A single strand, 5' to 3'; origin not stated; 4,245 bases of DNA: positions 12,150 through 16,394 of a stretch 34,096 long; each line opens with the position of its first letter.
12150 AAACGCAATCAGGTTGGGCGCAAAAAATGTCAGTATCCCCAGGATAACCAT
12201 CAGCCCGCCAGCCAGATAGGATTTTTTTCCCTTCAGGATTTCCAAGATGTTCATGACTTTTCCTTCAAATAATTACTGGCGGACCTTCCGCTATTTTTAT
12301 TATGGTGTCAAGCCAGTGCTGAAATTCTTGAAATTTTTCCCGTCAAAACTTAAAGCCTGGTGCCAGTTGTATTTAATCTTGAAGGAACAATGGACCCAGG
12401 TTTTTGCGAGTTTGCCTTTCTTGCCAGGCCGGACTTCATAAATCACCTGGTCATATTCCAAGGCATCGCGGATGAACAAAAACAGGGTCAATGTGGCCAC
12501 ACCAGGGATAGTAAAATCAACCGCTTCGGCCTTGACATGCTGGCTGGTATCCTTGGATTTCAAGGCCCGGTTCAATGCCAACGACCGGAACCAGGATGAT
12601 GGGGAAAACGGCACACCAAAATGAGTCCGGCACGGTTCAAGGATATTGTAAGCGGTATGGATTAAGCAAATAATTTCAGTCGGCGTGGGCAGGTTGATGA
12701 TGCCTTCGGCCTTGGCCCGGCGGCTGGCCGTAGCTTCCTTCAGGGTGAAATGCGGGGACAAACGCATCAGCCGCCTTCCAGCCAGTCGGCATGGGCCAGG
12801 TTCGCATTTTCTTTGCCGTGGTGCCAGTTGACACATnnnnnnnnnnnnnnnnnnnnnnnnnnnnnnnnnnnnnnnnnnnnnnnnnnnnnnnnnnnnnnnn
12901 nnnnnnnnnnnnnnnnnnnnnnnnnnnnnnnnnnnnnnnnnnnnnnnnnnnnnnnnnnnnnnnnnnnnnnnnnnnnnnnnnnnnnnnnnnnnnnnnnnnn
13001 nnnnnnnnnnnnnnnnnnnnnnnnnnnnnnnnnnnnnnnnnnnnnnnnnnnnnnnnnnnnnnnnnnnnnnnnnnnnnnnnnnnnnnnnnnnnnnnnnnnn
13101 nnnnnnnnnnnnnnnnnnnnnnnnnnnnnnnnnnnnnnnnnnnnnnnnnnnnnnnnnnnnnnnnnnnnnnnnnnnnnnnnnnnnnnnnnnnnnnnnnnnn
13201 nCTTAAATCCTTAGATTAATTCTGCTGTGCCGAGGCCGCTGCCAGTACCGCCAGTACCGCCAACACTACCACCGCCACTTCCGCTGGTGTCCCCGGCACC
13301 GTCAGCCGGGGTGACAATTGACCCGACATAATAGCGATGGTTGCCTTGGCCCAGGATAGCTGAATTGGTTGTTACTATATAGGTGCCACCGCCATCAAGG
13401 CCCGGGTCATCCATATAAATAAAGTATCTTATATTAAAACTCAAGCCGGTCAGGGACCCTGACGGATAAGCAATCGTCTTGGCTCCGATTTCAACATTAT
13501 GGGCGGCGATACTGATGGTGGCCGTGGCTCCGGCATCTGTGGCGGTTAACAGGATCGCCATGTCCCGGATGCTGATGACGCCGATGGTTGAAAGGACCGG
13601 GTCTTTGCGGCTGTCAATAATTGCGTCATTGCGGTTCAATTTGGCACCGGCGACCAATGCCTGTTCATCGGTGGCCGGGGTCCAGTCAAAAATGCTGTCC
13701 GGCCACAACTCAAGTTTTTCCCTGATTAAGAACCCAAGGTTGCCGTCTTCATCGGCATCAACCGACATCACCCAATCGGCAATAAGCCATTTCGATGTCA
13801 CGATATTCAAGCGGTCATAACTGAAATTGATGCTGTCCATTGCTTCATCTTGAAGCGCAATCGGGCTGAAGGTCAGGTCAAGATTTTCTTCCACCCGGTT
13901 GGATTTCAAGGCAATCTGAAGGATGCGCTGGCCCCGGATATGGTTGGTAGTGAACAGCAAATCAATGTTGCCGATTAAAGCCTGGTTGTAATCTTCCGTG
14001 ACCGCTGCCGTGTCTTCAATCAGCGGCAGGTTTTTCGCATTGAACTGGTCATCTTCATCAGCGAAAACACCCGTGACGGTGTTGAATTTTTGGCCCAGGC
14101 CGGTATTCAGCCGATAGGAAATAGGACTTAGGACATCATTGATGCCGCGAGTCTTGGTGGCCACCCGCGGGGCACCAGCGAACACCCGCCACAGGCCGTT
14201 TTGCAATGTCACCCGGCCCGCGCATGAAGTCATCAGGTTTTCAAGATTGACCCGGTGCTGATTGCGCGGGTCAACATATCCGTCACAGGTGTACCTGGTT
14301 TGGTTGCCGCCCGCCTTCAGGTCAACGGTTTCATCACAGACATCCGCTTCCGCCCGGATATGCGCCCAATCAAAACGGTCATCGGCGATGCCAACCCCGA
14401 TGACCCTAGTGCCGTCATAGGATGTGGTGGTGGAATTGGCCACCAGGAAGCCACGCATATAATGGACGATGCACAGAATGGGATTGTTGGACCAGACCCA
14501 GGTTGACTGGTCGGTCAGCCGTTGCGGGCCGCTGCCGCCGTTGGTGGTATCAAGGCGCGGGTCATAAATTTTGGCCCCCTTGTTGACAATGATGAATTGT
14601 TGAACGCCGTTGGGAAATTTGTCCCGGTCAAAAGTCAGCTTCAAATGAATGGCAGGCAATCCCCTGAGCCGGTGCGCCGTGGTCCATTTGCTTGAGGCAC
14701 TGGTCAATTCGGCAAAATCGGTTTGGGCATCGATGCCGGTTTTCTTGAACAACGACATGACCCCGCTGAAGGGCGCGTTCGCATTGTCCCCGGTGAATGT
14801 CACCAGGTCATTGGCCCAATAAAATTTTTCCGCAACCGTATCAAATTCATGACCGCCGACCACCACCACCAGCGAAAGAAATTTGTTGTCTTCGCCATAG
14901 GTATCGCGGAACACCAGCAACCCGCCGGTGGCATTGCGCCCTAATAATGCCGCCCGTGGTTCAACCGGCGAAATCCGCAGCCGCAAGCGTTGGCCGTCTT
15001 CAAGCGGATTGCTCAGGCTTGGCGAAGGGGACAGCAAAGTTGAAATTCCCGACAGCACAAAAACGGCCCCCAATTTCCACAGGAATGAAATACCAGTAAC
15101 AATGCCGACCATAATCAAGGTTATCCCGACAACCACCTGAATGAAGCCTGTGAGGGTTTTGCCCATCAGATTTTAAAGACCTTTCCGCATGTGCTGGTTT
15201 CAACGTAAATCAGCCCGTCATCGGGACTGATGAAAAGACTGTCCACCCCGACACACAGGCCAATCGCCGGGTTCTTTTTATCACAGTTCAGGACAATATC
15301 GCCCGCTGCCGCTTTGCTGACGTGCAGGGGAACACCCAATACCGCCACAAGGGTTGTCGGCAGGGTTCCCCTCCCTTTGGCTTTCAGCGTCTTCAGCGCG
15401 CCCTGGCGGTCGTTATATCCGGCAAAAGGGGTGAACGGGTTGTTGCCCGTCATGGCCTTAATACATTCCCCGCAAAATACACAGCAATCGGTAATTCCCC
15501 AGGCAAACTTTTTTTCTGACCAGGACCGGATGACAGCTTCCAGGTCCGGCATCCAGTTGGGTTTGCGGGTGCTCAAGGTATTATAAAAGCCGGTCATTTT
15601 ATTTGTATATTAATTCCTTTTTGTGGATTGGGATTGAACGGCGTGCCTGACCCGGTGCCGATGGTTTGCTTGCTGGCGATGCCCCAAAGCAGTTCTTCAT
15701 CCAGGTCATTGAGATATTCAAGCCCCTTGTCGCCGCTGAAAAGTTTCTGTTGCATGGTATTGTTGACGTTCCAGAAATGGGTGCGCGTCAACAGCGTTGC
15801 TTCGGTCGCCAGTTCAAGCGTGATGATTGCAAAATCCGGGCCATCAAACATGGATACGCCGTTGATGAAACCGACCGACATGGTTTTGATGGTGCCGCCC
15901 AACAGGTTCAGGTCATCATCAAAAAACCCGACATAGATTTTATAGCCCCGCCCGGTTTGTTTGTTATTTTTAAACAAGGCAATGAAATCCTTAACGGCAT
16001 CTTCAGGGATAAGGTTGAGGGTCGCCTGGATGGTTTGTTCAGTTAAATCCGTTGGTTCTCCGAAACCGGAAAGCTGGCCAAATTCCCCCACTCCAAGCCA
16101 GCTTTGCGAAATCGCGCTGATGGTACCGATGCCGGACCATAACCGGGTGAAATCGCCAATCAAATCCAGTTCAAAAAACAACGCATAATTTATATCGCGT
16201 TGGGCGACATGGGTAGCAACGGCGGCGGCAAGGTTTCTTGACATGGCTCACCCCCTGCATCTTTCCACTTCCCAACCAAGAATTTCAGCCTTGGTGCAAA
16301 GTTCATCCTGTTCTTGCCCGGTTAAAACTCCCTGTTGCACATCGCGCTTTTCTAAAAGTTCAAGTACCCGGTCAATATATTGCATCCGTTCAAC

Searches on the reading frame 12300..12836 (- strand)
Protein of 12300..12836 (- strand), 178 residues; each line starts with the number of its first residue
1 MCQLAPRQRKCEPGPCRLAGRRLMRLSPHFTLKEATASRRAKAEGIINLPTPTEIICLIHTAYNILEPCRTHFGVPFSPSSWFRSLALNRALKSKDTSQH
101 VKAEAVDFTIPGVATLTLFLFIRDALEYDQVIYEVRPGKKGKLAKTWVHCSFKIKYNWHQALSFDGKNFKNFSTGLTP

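Call 99: search_protein_families(library=phrogs, proteins=[window:12300-12836:-], max_evalue=0.001)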
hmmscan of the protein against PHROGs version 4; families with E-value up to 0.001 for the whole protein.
window:12300-12836:- (178 aa): 1 family
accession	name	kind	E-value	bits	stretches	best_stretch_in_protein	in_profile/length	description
phrog_894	-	lysis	5.5e-27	95.7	1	22-155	42-164/389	endolysin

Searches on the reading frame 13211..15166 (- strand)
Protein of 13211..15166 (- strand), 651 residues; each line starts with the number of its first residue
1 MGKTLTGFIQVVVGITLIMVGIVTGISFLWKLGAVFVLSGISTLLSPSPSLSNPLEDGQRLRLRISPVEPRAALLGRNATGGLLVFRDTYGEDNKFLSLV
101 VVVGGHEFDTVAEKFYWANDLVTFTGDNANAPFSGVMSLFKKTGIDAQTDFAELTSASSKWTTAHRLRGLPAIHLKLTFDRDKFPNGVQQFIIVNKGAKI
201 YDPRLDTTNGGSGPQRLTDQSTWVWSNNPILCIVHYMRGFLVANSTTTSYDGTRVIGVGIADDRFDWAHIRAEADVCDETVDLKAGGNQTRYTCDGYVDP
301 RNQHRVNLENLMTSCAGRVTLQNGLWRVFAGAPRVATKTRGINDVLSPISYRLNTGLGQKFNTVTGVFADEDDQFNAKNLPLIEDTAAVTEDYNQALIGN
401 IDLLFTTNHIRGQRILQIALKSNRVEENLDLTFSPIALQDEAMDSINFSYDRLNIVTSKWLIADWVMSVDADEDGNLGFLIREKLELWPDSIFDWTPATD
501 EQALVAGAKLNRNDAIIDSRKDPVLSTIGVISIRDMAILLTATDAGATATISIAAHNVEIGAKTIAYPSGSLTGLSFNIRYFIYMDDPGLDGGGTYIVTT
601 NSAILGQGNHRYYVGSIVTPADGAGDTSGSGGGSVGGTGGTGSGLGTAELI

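Call 99: search_protein_families(library=phrogs, proteins=[window:13211-15166:-], max_evalue=0.001)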
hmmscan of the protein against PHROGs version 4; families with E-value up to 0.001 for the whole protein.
window:13211-15166:- (651 aa): 3 families
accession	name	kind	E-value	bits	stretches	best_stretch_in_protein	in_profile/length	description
phrog_5616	-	tail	9.5e-86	289.8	1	11-502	17-506/873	tail fiber protein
phrog_31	-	tail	4.5e-25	88.7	1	176-431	479-723/1565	central tail fiber J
phrog_32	-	tail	3.5e-06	27.8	1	5-54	96-152/203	tail assembly protein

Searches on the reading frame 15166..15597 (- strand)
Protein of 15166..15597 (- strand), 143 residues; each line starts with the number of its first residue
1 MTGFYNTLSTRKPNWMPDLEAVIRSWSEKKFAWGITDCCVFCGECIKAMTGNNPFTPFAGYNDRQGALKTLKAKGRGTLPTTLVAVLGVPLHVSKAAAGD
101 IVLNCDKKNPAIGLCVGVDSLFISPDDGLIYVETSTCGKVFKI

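Call 99: search_protein_families(library=phrogs, proteins=[window:15166-15597:-], max_evalue=0.001)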
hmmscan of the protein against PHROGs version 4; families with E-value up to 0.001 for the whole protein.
window:15166-15597:- (143 aa): 1 family
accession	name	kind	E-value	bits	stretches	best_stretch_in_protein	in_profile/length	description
phrog_2134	-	unknown function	1e-23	84.6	1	11-141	2-132/135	-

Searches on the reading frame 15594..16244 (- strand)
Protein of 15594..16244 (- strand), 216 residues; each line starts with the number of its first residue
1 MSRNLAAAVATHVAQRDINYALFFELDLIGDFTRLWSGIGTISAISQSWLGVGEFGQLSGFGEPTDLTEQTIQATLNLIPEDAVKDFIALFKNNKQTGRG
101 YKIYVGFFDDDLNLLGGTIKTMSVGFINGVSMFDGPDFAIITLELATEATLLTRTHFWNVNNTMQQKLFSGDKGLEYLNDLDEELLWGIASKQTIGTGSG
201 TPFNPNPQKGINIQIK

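Call 99: search_protein_families(library=phrogs, proteins=[window:15594-16244:-], max_evalue=0.001)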
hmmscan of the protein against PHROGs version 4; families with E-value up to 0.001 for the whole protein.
window:15594-16244:- (216 aa): 1 family
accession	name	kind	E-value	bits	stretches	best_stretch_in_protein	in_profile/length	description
phrog_2048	-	tail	4.3e-24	86.2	1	1-190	174-361/390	tail protein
